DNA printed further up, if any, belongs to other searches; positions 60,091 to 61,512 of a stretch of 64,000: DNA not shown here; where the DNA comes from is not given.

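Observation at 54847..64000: Complete php/yhf-type orphan operon in a spore-former, extended by an amidase-signature protein and a NagB-like deaminase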

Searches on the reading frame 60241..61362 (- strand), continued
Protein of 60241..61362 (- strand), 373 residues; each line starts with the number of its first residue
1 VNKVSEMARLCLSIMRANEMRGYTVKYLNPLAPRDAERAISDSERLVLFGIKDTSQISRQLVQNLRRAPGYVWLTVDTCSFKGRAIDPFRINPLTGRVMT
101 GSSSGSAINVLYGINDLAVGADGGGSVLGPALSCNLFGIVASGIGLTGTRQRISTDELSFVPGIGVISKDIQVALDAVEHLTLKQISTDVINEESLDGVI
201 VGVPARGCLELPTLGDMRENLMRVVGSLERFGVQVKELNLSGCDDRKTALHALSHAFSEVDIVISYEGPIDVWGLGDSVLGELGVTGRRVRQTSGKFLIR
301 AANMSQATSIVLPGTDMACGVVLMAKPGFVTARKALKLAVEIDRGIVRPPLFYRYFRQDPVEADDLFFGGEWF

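Call 63: find_encoding_contigs(protein=P0002, flank=10000, max_places=3)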
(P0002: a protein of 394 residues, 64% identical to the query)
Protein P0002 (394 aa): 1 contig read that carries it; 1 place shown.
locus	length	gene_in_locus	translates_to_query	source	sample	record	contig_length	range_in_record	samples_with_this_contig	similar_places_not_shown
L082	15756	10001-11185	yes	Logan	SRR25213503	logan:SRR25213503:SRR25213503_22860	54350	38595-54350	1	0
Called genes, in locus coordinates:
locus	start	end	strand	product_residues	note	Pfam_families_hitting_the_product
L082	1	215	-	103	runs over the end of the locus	-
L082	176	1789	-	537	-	PF03853:YjeF_N, PF01256:Carb_kinase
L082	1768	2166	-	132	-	PF01648:ACPS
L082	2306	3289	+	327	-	PF00710:Asparaginase, PF17763:Asparaginase_C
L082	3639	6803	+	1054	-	PF00133:tRNA-synt_1, PF09334:tRNA-synt_1g (weak), PF08264:Anticodon_1, PF19302:DUF5915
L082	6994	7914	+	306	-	PF14502:HTH_41, PF14503:YhfZ_C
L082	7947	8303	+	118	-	PF00874:PRD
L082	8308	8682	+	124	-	PF10941:DUF2620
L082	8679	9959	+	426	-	PF10797:YhfT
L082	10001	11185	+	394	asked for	PF01425:Amidase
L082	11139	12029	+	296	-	PF02126:PTE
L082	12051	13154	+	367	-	PF00155:Aminotran_1_2 (weak), PF00266:Aminotran_5 (weak), PF22475:YhfS-like_C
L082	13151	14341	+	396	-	PF01168:Ala_racemase_N, PF21279:YhfX-like_C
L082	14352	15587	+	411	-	PF01676:Metalloenzyme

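Call 64: find_encoding_contigs(protein=P0108, flank=9000, max_places=1)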
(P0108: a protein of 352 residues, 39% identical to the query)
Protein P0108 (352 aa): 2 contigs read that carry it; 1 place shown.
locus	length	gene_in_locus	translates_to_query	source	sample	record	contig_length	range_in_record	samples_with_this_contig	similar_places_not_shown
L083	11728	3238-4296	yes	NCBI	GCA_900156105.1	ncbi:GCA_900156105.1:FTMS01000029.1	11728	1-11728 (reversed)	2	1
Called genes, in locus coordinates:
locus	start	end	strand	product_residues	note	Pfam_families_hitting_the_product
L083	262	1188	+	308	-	PF14502:HTH_41, PF14503:YhfZ_C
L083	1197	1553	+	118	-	PF00874:PRD (weak)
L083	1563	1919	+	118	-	PF10941:DUF2620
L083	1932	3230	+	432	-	PF10797:YhfT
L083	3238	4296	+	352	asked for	-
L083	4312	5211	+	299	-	PF02126:PTE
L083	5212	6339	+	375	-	PF06838:Met_gamma_lyase (faint), PF01053:Cys_Met_Meta_PP, PF00266:Aminotran_5, PF22475:YhfS-like_C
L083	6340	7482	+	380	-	PF01168:Ala_racemase_N, PF21279:YhfX-like_C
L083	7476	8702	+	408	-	PF01676:Metalloenzyme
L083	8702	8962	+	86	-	PF00381:PTS-HPr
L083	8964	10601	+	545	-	PF05524:PEP-utilisers_N, PF00391:PEP-utilizers, PF02896:PEP-utilizers_C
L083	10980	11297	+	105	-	-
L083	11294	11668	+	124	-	PF05717:TnpB_IS66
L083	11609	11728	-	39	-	PF13333:rve_2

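Call 65: find_encoding_contigs(protein=P0069, flank=9000, max_places=1)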
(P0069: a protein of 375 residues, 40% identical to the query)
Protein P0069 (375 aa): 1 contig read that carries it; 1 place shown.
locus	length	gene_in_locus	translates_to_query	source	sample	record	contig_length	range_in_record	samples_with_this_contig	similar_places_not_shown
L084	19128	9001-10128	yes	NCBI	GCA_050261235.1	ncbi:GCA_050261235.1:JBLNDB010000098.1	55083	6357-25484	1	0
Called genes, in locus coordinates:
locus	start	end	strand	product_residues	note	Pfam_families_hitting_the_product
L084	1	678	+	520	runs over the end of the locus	-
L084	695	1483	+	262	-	PF01012:ETF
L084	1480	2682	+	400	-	PF00037:Fer4 (weak), PF12797:Fer4_2 (faint), PF12837:Fer4_6 (weak), PF12838:Fer4_7 (faint), PF13187:Fer4_9 (weak), PF13237:Fer4_10 (faint), PF01012:ETF, PF00766:ETF_alpha, +1 more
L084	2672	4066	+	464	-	PF01565:FAD_binding_4, PF02913:FAD-oxidase_C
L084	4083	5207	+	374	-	PF22475:YhfS-like_C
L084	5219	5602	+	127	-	PF00874:PRD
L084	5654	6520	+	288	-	PF02126:PTE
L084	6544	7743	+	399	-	PF01168:Ala_racemase_N, PF21279:YhfX-like_C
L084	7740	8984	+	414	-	PF01676:Metalloenzyme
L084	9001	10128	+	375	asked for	PF01425:Amidase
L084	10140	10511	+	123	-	PF10941:DUF2620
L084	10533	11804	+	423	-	PF10797:YhfT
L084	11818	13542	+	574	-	PF05524:PEP-utilisers_N, PF00391:PEP-utilizers, PF02896:PEP-utilizers_C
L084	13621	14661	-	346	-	PF01546:Peptidase_M20 (faint), PF05343:Peptidase_M42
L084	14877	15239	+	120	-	-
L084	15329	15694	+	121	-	PF13560:HTH_31, PF01381:HTH_3, PF12844:HTH_19 (weak), PF13443:HTH_26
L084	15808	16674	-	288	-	PF18765:Polbeta (weak)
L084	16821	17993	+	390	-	PF02786:CPSase_L_D2 (weak), PF15632:ATPgrasp_Ter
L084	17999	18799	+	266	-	PF02811:PHP, PF13263:PHP_C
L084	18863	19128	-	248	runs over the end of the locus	PF06940:DUF1287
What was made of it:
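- EI directly follows yhfT in a Chloroflexota MAG (L084, call 65).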

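Call 66: find_encoding_contigs(protein=P0115, flank=9000, max_places=1)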
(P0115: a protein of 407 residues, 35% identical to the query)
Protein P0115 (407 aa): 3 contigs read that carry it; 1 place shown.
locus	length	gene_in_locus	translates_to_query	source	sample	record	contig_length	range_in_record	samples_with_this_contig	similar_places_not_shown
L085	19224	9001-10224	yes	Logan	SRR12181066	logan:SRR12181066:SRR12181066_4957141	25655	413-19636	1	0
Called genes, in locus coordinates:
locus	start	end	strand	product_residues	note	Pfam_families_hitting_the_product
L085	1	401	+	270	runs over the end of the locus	?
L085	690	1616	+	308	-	PF14502:HTH_41, PF14503:YhfZ_C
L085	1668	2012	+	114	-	PF00874:PRD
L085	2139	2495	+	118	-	PF10941:DUF2620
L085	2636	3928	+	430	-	PF10797:YhfT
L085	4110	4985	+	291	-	PF02126:PTE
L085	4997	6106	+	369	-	PF06838:Met_gamma_lyase (weak), PF00266:Aminotran_5, PF01053:Cys_Met_Meta_PP, PF22475:YhfS-like_C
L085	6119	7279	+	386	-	PF01168:Ala_racemase_N, PF21279:YhfX-like_C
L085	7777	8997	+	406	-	PF01676:Metalloenzyme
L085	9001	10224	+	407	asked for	PF01425:Amidase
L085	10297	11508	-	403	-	PF04346:EutH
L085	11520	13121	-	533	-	PF00483:NTP_transferase (weak), PF12804:NTP_transf_3, PF01633:Choline_kinase, PF01636:APH (weak)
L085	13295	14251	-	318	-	PF03816:LytR_cpsA_psr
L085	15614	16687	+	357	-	PF07388:A-2_8-polyST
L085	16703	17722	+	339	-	PF01073:3Beta_HSD, PF01370:Epimerase, PF02719:Polysacc_synt_2, PF04321:RmlD_sub_bind, PF05368:NmrA (weak), PF07993:NAD_binding_4 (weak), PF13460:NAD_binding_10 (weak), PF16363:GDP_Man_Dehyd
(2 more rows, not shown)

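Call 67: find_encoding_contigs(protein=P0067, flank=9000, max_places=1)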
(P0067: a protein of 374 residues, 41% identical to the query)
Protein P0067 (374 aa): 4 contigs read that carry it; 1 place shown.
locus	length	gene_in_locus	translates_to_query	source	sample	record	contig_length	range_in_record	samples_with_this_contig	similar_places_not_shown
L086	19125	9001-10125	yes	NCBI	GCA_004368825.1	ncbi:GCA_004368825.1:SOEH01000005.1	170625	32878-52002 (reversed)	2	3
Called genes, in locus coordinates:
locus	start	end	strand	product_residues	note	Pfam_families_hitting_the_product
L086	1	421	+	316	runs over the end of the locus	PF00389:2-Hacid_dh, PF02826:2-Hacid_dh_C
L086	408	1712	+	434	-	PF09861:Lar_N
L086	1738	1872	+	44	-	-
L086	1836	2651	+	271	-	PF00106:adh_short, PF08659:KR, PF13561:adh_short_C2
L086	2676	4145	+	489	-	PF00370:FGGY_N, PF02782:FGGY_C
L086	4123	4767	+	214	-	PF01081:Aldolase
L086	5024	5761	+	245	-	PF01182:Glucosamine_iso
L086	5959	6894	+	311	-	PF14502:HTH_41, PF14503:YhfZ_C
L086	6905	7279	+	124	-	PF00874:PRD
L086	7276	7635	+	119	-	PF10941:DUF2620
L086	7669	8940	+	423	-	PF10797:YhfT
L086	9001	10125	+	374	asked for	PF01425:Amidase (weak)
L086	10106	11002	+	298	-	PF02126:PTE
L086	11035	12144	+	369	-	PF00266:Aminotran_5, PF22475:YhfS-like_C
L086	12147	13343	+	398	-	PF01168:Ala_racemase_N, PF21279:YhfX-like_C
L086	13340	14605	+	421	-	PF01676:Metalloenzyme, PF01663:Phosphodiest (weak), PF00884:Sulfatase (faint)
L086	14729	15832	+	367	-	PF01717:Meth_synt_2 (weak)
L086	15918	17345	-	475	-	PF00206:Lyase_1, PF10415:FumaraseC_C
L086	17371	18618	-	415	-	PF00350:Dynamin_N (faint), PF01926:MMR_HSR1, PF02421:FeoB_N, PF03193:RsgA_GTPase (faint), PF00009:GTP_EFTU (weak), PF18128:HydF_dimer, PF18133:HydF_tetramer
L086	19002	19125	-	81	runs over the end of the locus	PF00072:Response_reg (weak), PF12833:HTH_18, PF00165:HTH_AraC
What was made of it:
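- A KDPG-type aldolase, an FGGY kinase and dehydrogenases lie just upstream of nagB and yhfZ in Halanaerobium (L086, call 67).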

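Call 94: search_protein_families(library=ncbifam, proteins=[L086:5024-5761:+], max_evalue=1e-20)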
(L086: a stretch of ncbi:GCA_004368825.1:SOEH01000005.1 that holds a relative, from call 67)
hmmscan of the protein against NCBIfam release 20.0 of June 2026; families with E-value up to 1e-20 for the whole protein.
L086:5024-5761:+ (245 aa): 7 families
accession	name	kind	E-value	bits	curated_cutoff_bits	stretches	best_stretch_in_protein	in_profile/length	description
NF001684.0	PRK00443.1-4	subfamily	9.2e-44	149.9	326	1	1-243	1-239/260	glucosamine-6-phosphate deaminase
TIGR00502.1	nagB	equivalog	3.6e-41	141.2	236.9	1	1-243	1-245/259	glucosamine-6-phosphate deaminase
NF002557.0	PRK02122.1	subfamily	1.2e-35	122.8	384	1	2-244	30-274/653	glucosamine-6-phosphate deaminase-like protein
NF001682.0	PRK00443.1-1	equivalog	1.7e-34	119.4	528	1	16-242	12-231/262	glucosamine-6-phosphate deaminase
NF007291.0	PRK09762.1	equivalog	1.6e-28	99.9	271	1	15-238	14-234/236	galactosamine-6-phosphate isomerase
NF009022.0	PRK12358.1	equivalog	6.5e-22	78.2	247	1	1-243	1-235/239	glucosamine-6-phosphate deaminase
NF001685.0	PRK00443.1-5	equivalog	3e-21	75.9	513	1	34-241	35-243/266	glucosamine-6-phosphate deaminase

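Call 105: search_protein_representatives(alignment_id=A4)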
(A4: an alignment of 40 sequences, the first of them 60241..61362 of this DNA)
Query: 40 sequences, 370 profile positions. Proteins with E-value up to 0.001 (for the whole library): 776; up to 1e-10: 149; up to 1e-30: 112. The best 150 are listed.
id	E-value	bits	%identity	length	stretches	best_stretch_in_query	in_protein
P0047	1.0e-148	511.5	-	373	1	3-366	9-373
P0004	4.4e-144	496.3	-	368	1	2-356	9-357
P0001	6.7e-136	469.4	-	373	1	2-364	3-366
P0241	1.9e-134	464.6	-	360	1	6-361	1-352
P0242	7.2e-133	459.4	-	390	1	6-362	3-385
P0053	6.3e-132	456.3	-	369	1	6-366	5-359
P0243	4.0e-130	450.4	-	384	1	4-368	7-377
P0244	8.2e-128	442.7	-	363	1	7-363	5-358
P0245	3.4e-118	411.1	-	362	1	3-356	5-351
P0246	2.8e-116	404.8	-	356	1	6-361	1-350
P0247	3.1e-116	404.7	-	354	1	4-356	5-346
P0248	1.8e-115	402.1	-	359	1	10-361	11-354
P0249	5.5e-112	390.7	-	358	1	6-360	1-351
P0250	7.3e-112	390.3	-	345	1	6-357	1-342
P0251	1.0e-111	389.8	-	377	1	4-362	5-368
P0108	4.0e-106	371.4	-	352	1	7-369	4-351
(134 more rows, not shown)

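Call 109: find_encoding_contigs(protein=P0096, flank=9000, max_places=1)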
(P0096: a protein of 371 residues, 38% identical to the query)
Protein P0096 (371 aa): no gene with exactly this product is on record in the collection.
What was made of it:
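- Tried and rejected: The P0096 look-up found nothing on record (call 109).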

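Call 110: find_encoding_contigs(protein=P0052, flank=9000, max_places=1)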
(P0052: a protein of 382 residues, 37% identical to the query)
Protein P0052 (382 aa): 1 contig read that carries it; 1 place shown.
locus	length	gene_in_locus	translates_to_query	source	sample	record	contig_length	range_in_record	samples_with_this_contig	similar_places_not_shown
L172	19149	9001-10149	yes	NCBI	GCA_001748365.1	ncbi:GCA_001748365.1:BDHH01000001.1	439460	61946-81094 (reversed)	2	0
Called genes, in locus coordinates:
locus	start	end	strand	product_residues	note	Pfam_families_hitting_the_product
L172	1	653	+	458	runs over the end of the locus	PF01554:MatE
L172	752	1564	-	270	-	PF00950:ABC-3, PF01032:FecCD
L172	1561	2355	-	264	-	PF02463:SMC_N (weak), PF00005:ABC_tran, PF13304:AAA_21 (faint)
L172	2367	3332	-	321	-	PF01297:ZnuA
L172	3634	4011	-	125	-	-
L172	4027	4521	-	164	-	-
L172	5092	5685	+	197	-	PF12822:ECF_trnsprt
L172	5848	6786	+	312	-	PF14502:HTH_41, PF14503:YhfZ_C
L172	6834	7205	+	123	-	PF00874:PRD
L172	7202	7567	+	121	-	PF10941:DUF2620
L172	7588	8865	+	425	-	PF10797:YhfT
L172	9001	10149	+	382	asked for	PF01425:Amidase (weak)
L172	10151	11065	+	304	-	PF02126:PTE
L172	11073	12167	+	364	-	PF00266:Aminotran_5, PF06838:Met_gamma_lyase (faint), PF22475:YhfS-like_C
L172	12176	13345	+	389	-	PF01168:Ala_racemase_N, PF21279:YhfX-like_C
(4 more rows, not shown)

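Call 111: find_encoding_contigs(protein=P0089, flank=9000, max_places=1)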
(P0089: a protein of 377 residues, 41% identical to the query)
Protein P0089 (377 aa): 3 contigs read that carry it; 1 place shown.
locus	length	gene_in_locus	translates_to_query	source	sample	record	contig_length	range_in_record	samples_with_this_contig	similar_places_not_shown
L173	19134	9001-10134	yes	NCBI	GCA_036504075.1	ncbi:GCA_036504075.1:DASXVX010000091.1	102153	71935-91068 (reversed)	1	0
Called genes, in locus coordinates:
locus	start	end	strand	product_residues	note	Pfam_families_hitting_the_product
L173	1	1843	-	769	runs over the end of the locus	PF00672:HAMP, PF00015:MCPsignal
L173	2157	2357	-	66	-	-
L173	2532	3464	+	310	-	PF14502:HTH_41, PF14503:YhfZ_C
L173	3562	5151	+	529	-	PF00496:SBP_bac_5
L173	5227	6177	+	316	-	PF19300:BPD_transp_1_N, PF00528:BPD_transp_1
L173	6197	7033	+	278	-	PF00528:BPD_transp_1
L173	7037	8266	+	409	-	PF10797:YhfT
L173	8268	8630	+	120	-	PF00874:PRD (weak)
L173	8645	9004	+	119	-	PF10941:DUF2620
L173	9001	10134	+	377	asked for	-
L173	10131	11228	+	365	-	PF00155:Aminotran_1_2 (weak), PF22475:YhfS-like_C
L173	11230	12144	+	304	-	PF02126:PTE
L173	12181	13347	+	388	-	PF01168:Ala_racemase_N, PF21279:YhfX-like_C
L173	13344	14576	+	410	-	PF01676:Metalloenzyme, PF01663:Phosphodiest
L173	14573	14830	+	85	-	PF00381:PTS-HPr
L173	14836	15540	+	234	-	PF01182:Glucosamine_iso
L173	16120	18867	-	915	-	PF13676:TIR_2, PF25000:DUF7779, PF24885:TPR_NPHP3, PF13374:TPR_10, PF13424:TPR_12, PF24885:TPR_NPHP3, PF13374:TPR_10, PF13424:TPR_12, +23 more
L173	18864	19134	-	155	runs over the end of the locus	PF13676:TIR_2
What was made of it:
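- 60241..61362 (-): Short amidase-signature hydrolase (373 aa) specific to yhf clusters. Catalytic Lys52, cis-Ser102 and Ser126 are retained. 7 of 7 homologues looked up lie inside yhf clusters (calls 63-67, 110, 111).
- HPr lies between yhfW and nagB in a Symbiobacteriaceae MAG (L173, call 111). A peptide/opine-type ABC importer (SBP_bac_5) lies inside the L173 cluster, which points to an amino-acid-containing substrate (call 111). A peptide-type ABC importer lies in L173 (call 111).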
